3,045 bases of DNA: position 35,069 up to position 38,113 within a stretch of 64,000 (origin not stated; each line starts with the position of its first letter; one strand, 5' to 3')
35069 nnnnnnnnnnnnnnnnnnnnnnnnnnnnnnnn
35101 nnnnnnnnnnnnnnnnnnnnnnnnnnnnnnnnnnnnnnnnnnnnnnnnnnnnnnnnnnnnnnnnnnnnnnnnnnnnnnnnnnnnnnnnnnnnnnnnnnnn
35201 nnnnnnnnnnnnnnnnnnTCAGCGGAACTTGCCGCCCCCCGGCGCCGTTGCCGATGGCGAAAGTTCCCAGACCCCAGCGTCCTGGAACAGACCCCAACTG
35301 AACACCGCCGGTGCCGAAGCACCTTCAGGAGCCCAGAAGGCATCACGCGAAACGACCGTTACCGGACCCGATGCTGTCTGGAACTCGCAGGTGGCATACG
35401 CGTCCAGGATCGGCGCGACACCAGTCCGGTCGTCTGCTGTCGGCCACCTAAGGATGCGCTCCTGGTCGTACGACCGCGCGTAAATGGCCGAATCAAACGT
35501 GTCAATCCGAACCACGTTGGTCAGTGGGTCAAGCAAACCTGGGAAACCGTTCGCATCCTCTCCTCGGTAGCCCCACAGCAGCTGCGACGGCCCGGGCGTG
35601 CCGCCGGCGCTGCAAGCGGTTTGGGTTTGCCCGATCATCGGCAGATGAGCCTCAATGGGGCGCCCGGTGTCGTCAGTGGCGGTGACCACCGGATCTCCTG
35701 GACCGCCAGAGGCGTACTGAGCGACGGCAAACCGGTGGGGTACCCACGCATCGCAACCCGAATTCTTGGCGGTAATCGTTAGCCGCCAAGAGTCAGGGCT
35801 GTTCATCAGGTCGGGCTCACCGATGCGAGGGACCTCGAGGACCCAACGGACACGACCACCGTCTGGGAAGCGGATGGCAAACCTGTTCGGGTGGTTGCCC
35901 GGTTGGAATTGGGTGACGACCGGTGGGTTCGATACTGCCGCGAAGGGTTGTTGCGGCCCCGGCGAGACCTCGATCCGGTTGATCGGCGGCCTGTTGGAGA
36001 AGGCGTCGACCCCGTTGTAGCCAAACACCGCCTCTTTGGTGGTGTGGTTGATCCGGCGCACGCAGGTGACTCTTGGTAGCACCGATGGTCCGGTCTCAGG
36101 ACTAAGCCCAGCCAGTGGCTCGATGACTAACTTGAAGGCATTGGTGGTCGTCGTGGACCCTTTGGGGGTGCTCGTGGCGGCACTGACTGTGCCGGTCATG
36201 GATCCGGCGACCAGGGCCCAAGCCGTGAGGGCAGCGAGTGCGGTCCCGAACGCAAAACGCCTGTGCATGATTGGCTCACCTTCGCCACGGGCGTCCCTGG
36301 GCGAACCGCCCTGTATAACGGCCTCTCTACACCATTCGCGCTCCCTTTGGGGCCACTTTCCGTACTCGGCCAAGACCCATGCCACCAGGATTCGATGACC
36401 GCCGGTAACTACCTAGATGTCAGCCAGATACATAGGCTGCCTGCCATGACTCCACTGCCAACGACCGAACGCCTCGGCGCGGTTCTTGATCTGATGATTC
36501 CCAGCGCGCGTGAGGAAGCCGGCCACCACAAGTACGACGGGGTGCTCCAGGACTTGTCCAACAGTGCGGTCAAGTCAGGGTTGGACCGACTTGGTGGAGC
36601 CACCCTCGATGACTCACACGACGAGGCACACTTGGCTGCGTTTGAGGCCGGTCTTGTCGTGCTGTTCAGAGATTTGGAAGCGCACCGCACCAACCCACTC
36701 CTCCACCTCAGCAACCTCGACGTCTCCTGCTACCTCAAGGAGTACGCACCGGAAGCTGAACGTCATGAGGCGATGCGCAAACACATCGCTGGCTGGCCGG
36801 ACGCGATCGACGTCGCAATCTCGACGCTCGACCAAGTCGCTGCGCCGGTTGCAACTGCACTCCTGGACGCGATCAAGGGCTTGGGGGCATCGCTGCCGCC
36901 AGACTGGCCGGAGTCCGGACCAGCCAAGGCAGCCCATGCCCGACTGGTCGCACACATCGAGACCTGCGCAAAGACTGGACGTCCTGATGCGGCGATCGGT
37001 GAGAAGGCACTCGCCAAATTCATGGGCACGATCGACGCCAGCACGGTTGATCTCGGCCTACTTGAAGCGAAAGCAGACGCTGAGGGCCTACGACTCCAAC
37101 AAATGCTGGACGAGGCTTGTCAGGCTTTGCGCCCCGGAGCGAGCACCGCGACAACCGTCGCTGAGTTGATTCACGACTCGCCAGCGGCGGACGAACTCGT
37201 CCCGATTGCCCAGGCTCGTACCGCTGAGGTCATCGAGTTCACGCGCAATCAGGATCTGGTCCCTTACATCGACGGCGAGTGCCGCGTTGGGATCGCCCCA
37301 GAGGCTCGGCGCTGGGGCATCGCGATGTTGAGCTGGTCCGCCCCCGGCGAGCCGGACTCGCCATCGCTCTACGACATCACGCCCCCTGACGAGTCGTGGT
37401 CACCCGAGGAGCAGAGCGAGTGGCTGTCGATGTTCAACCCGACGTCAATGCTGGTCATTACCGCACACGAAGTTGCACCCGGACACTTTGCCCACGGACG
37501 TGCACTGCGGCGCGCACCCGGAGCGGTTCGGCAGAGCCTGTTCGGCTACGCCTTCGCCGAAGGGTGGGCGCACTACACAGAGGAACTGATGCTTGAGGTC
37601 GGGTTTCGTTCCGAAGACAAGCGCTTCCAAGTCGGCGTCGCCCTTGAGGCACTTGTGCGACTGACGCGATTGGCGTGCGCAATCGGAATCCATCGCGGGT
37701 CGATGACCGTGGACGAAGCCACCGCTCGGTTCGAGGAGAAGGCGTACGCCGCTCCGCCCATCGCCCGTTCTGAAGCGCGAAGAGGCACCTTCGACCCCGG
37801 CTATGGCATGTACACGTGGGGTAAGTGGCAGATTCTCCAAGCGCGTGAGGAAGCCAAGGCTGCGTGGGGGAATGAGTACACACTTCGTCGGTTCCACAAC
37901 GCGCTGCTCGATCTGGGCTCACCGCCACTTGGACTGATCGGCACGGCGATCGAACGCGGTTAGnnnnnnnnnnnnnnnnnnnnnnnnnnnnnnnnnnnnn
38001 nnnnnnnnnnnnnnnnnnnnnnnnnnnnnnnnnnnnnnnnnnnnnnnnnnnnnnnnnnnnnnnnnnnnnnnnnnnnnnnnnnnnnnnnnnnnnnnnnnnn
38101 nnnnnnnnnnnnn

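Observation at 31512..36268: Secreted unknown protein co-oriented with, and overlapping, a 1261-aa tandem-cyclase/STAND-ATPase/TPR regulator that lacks the usual LuxR output domain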

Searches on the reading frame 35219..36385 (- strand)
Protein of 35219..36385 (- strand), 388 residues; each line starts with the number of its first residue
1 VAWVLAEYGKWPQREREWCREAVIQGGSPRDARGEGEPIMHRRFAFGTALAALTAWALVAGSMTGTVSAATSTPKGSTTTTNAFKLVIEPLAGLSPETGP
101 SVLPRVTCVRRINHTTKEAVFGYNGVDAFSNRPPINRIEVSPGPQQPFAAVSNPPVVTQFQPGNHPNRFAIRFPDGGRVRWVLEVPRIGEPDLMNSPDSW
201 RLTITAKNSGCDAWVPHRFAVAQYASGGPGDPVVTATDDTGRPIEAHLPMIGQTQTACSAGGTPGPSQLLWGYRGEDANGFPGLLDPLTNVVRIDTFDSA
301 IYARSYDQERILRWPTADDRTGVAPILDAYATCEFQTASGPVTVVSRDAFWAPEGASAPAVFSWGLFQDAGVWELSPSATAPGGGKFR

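Call 3: search_protein_families(library=pfam, proteins=[window:35219-36268:-], max_evalue=0.1)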
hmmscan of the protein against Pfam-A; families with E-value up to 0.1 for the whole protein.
window:35219-36268:- (349 aa): 0 families

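Call 4: search_protein_families(library=ncbifam, proteins=[window:35219-36268:-], max_evalue=0.1)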
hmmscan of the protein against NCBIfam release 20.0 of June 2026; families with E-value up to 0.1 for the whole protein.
window:35219-36268:- (349 aa): 0 families

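Call 6: search_solved_structures(query=window:35219-36268:-, max_evalue=10)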
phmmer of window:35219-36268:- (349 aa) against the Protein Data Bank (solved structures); distinct sequences matched with E-value up to 10: 2.
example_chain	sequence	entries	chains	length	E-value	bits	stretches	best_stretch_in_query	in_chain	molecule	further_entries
7ev8_A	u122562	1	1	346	0.4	12.8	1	93-129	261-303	Nucleoprotein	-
6m7d_A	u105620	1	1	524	0.94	11.6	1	100-130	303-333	Nucleoprotein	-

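Call 7: find_homologous_proteins(query=window:35219-36268:-)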
Query window:35219-36268:- (349 aa): 1 proteins with E <= 0.001 among 7309 candidates.
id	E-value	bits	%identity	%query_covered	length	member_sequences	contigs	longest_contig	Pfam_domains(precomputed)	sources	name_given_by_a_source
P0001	1.4e-189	648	83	100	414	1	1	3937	-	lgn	-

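Call 9: find_encoding_contigs(protein=P0001, flank=10000)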
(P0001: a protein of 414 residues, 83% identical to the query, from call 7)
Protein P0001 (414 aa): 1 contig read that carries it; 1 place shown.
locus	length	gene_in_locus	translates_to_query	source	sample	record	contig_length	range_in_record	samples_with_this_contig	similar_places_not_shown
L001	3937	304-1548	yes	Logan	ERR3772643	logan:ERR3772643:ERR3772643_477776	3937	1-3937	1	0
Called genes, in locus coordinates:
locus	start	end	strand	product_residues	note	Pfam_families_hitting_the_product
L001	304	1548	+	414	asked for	-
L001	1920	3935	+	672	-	?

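Call 27: search_protein_representatives(protein=window:35219-36268:-)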
Query: 349 residues. Proteins with E-value up to 0.001 (for the whole library): 29; up to 1e-10: 11; up to 1e-30: 1. The best 29 are listed.
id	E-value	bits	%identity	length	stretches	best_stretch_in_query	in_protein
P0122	3.7e-99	348.6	99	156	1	195-349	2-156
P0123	3.2e-27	111.9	35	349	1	18-346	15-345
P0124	1.2e-24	103.4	33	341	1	16-349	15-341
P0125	1.8e-22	96.2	35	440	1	17-349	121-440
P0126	8.0e-20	87.5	32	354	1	5-306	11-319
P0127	5.1e-17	78.3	36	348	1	17-244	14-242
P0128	1.3e-16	77.0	33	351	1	24-349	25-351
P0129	8.1e-15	71.1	38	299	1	6-234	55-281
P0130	1.1e-13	67.3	34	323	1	20-343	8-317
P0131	3.3e-13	65.8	34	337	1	18-349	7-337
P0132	6.2e-12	61.6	31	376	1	21-337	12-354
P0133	1.5e-10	57.0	35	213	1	11-151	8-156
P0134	2.2e-10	56.5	29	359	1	36-348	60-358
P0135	3.0e-10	56.1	34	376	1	17-244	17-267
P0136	1.2e-09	54.0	31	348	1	35-316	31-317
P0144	6.3e-07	45.1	30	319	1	27-234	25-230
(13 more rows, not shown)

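Call 29: find_homologous_proteins(query=A2, max_evalue=0.001)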
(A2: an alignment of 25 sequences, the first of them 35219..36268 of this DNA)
Query A2 (25 sequences) (349 aa, profile of the alignment): 6 proteins with E <= 0.001 among 8000 candidates.
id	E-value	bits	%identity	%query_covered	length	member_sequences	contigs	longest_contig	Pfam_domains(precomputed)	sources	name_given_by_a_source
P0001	3.5e-85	304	83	100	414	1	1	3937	-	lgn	-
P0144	1.7e-76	276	29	51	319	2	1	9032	-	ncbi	-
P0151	4.5e-74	268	27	81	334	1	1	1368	-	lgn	-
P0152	1.2e-69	253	27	97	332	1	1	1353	-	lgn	-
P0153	2.6e-69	252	24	81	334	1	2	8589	-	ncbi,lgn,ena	-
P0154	3.4e-68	249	27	81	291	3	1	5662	-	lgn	-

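Call 31: find_encoding_contigs(protein=P0144, flank=6000, max_places=2)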
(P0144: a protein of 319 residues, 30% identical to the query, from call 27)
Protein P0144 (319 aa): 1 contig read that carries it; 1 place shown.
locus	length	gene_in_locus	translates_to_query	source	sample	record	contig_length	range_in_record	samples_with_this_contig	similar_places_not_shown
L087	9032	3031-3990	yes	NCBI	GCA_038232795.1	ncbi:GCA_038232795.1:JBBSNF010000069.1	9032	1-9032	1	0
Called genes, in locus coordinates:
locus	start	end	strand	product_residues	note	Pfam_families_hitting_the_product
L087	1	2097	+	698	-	?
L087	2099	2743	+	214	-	PF00440:TetR_N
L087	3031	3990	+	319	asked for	-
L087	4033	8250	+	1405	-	PF00211:Guanylate_cyc, PF13191:AAA_16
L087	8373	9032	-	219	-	?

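Call 32: find_encoding_contigs(protein=P0153, flank=6000, max_places=2)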
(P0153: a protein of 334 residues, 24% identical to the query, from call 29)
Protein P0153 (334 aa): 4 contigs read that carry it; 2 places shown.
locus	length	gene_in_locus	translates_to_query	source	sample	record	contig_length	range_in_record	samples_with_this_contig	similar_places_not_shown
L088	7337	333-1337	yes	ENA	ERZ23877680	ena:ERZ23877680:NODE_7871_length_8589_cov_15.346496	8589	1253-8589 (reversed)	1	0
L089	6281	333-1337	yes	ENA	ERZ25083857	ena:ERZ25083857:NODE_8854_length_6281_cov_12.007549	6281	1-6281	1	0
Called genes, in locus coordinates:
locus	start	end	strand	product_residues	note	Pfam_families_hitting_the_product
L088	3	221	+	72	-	?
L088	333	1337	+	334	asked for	-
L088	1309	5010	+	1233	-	PF00211:Guanylate_cyc, PF13191:AAA_16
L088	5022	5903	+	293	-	PF06966:DUF1295, PF02544:Steroid_dh (weak), PF04140:ICMT (weak)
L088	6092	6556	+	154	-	-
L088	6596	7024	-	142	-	PF18902:DUF5658 (weak)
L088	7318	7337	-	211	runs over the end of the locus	PF01323:DSBA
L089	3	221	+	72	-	?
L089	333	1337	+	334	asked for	-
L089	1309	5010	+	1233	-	PF00211:Guanylate_cyc, PF13191:AAA_16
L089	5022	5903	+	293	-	PF06966:DUF1295, PF02544:Steroid_dh (weak), PF04140:ICMT (weak)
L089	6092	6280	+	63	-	?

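Call 34: find_encoding_contigs(protein=window:35219-36385:-, flank=10000, max_places=2)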
Protein window:35219-36385:- (388 aa): no gene with exactly this product is on record in the collection.

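Call 39: predict_structure(alignment_id=A2)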
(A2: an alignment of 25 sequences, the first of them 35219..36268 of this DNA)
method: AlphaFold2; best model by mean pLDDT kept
length: 349 residues; sequences in the alignment: 25
mean_pLDDT: 81.3   pTM: 0.79
mean pLDDT of the five models: 81.3, 80.6, 79.6, 76.8, 74.0
residues with pLDDT >= 90: 162; 70-90: 102; 50-70: 39; < 50: 46
segments of 3 or more residues with pLDDT < 50: 1-29, 238-248, 344-348
pLDDT, mean of each block of 10 residues (from residue 1): 43 46 45 75 96 79 96 98 93 92 98 95 95 98 93 73 97 97 91 87 84 92 95 66 47 77 77 62 80 97 96 68 80 81 53
secondary structure, 60 per line:
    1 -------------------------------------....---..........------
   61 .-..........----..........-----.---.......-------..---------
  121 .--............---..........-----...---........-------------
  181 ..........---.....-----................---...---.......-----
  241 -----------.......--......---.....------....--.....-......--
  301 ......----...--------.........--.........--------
elements in order: E38-41 E45-51 E63-72 E77-86 E96-102 E124-135 E139-148 E160-167 E181-190 E194-198 E204-219 E223-225 E229-235 E252-258 E261-266 E270-274 E281-284 E287-291 E293-298 E301-306 E311-313 E322-330 E333-341

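Call 43: fold_search(model_id=the predicted structure, library=pdb)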
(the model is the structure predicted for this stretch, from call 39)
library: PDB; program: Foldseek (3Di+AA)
matches with E <= 10: 631; with E <= 0.001: 0
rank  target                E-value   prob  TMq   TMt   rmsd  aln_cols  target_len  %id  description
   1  7u05_B                9.1e-03  0.33  0.14  0.08  18.2       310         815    7  Structure of the yeast TRAPPII-Rab11/Ypt32 complex in the closed/closed state (composite structure) (released 2022-04-27)
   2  2fau                  1.5e-02  0.16  0.12  0.13  24.6       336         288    8  Crystal structure of human vps26 (released 2006-05-30)
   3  7u06_B                1.7e-02  0.38  0.16  0.09  18.7       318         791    9  Structure of the yeast TRAPPII-Rab11/Ypt32 complex in the closed/open state (composite structure) (released 2022-04-27)
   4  2ibg_A                1.9e-02  0.80  0.19  0.28  13.8       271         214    8  Crystal Structure of Hedgehog Bound to the FNIII Domains of Ihog (released 2006-10-24)
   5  7md5_A                2.9e-02  0.33  0.16  0.10  22.5       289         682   11  Insulin receptor ectodomain dimer complexed with two IRPA-9 partial agonists (released 2022-02-23)
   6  6ceb_A                3.0e-02  0.33  0.16  0.10  22.3       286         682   11  Insulin Receptor ectodomain in complex with two insulin molecules - C1 symmetry (released 2018-03-14)
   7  2z64_C                3.1e-02  0.66  0.17  0.29   8.5       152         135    9  Crystal structure of mouse TLR4 and mouse MD-2 complex (released 2007-09-18)
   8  7u06_b                3.5e-02  0.21  0.15  0.09  18.6       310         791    9  Structure of the yeast TRAPPII-Rab11/Ypt32 complex in the closed/open state (composite structure) (released 2022-04-27)
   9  6iaa_A                4.2e-02  0.14  0.14  0.07  35.9       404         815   10  hRobo2 ectodomain (released 2019-03-13)
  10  4ui2_A                4.4e-02  0.41  0.16  0.24  18.1       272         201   12  Crystal structure of the ternary RGMB-BMP2-NEO1 complex (released 2015-05-06)
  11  3hn3_B                4.8e-02  0.11  0.12  0.09  18.8       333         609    9  Human beta-glucuronidase at 1.7 A resolution (released 2009-12-01)
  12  5x83_D                5.0e-02  0.33  0.15  0.23  18.8       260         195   10  Structure of DCC FN456 domains (released 2017-09-06)
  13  8eyy_B                5.0e-02  0.20  0.16  0.09  33.2       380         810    9  Cryo-EM structure of 4 insulins bound full-length mouse IR mutant with physically decoupled alpha CTs (C684S/C685S/C68 (released 2022-11-09)
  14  3hn3_A                5.3e-02  0.13  0.12  0.09  19.5       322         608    8  Human beta-glucuronidase at 1.7 A resolution (released 2009-12-01)
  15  2ibg_B                6.1e-02  0.57  0.19  0.27  14.0       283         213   10  Crystal Structure of Hedgehog Bound to the FNIII Domains of Ihog (released 2006-10-24)
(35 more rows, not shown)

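Call 54: search_protein_families(library=pfam, alignment_id=A2, max_evalue=1)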
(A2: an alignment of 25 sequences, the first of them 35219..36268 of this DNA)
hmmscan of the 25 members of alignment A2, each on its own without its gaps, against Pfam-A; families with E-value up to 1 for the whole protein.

A. member 1, window:35219-36268:- (349 aa): 0 families

B. families by the number of members that match (of 25 scanned): 6 families
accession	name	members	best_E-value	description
PF19417.4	RnlA_toxin_N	1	0.037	RNase LS, bacterial toxin N-terminal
PF10895.14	DUF2715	1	0.1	Domain of unknown function (DUF2715)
PF17183.9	Get5_C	1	0.13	Get5, C-terminal domain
PF05506.17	PLipase_C_C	1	0.14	Bacterial phospholipase C, C-terminal domain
PF03459.23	TOBE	1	0.15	TOBE domain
PF20937.3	FHBP_N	1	0.17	Factor H binding protein, N-terminal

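Call 55: search_solved_structures(query=A2, max_evalue=10)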
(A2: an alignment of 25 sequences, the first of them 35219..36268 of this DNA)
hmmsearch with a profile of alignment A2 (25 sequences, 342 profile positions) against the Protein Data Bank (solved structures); distinct sequences matched with E-value up to 10: 0.

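Call 56: fold_search(model_id=the predicted structure, library=viral)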
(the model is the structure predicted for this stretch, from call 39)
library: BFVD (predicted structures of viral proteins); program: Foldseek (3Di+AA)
matches with E <= 10: 344; with E <= 0.001: 0
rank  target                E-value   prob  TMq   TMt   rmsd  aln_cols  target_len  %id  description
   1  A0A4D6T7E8            1.6e-03  0.87  0.18  0.24  23.7       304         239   14  (no name in the UniProt tables at hand)
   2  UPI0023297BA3         3.6e-03  0.80  0.17  0.15  21.9       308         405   13  (no name look-up for this kind of identifier)
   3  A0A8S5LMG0            1.4e-02  0.44  0.18  0.15  34.0       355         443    6  Uncharacterized protein [Siphoviridae sp. ctDuC3]
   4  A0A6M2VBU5            3.2e-02  0.16  0.14  0.13  17.1       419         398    6  (no name in the UniProt tables at hand)
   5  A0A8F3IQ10            3.5e-02  0.23  0.15  0.09  37.2       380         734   10  (no name in the UniProt tables at hand)
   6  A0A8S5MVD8            3.7e-02  0.15  0.10  0.08  18.7       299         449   11  Uncharacterized protein [Myoviridae sp. ctxZR60]
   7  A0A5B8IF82            3.8e-02  0.11  0.13  0.10  32.8       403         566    6  Uncharacterized protein [Mimiviridae sp. ChoanoV1]
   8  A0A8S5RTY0            4.2e-02  0.23  0.17  0.08  18.9       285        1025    9  (no name in the UniProt tables at hand)
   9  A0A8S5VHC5            4.4e-02  0.08  0.12  0.06  28.9       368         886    8  Uncharacterized protein [Myoviridae sp. ctkfK18]
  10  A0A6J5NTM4            4.6e-02  0.44  0.19  0.17  24.8       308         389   11  Fibronectin type-III domain-containing protein [uncultured Caudovirales phage]
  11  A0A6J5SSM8            5.1e-02  0.16  0.16  0.12  29.3       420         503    8  Uncharacterized protein [uncultured Caudovirales phage]
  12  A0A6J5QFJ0            8.2e-02  0.35  0.19  0.19  25.6       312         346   12  Glycine-rich domain-containing protein [uncultured Caudovirales phage]
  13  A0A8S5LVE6            8.2e-02  0.12  0.14  0.10  36.3       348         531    8  Uncharacterized protein [Siphoviridae sp. ctMsr1]
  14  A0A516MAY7            1.0e-01  0.15  0.16  0.10  24.0       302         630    7  (no name in the UniProt tables at hand)
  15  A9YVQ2                1.0e-01  0.14  0.19  0.15  31.5       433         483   10  Uncharacterized protein [Ostreococcus tauri virus OtV5]
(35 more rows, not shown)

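Call 83: search_protein_families(library=padloc, proteins=[window:35219-36268:-], max_evalue=0.01)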
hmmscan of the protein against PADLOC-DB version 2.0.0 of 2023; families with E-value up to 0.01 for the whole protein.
window:35219-36268:- (349 aa): 0 families

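Call 84: search_protein_families(library=phrogs, proteins=[window:35219-36268:-], max_evalue=0.01)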
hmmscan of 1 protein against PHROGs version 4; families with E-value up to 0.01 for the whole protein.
window:35219-36268:- (349 aa): 0 families

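Call 89: find_related_loci(query=window:35219-36268:-, collection=metagenome_contigs, flank=5000)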
Query window:35219-36268:- (349 aa) in metagenome_contigs; peptide patterns used: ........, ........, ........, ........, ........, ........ (x = any residue, [..] = any of these).
138 stretches matched a pattern, but none encodes a relative of the query by tblastn (E <= 1e-3).

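Call 91: find_related_loci(query=A6, collection=metagenome_contigs, flank=5000)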
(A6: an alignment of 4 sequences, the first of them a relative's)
Query A6 (337 aa) in metagenome_contigs; peptide patterns used: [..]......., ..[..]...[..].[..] (x = any residue, [..] = any of these).
344 stretches matched a pattern; 3 encode a relative of the query (tblastn E <= 1e-3); 3 distinct loci.
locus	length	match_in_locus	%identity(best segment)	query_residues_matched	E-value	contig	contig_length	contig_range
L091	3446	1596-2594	56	3-337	5e-114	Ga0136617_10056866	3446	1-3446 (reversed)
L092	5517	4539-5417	47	41-337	2e-68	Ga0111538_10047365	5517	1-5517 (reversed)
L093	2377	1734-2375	52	32-245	4e-64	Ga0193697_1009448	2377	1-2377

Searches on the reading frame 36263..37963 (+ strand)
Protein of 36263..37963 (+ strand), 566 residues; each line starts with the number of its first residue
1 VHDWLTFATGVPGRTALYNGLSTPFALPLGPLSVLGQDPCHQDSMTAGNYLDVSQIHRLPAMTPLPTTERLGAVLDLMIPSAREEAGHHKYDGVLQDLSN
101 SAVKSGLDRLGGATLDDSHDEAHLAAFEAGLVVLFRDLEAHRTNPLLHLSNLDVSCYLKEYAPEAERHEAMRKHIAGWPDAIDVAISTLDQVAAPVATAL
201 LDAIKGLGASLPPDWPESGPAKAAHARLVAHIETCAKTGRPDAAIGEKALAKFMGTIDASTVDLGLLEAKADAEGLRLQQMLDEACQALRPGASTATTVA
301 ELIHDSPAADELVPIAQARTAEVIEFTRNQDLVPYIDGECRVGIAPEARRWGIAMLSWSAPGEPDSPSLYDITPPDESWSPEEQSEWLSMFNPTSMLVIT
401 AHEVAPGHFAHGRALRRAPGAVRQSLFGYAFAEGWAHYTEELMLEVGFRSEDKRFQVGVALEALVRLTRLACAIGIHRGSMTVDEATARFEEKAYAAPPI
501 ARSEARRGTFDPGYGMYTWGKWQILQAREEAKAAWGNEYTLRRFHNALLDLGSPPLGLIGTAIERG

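Call 64: search_protein_families(library=ncbifam, proteins=[window:36263-37963:+], max_evalue=0.00001)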
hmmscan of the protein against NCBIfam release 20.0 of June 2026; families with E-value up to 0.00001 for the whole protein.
window:36263-37963:+ (566 aa): 0 families

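Call 73: search_protein_families(library=pfam, proteins=[window:36263-37963:+], max_evalue=0.001)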
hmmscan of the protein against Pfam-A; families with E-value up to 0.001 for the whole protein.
window:36263-37963:+ (566 aa): 1 family
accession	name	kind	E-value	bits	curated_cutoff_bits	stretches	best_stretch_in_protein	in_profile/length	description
PF05960.17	DUF885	-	2.1e-48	166.7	32.4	1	153-561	88-530/532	Bacterial protein of unknown function (DUF885)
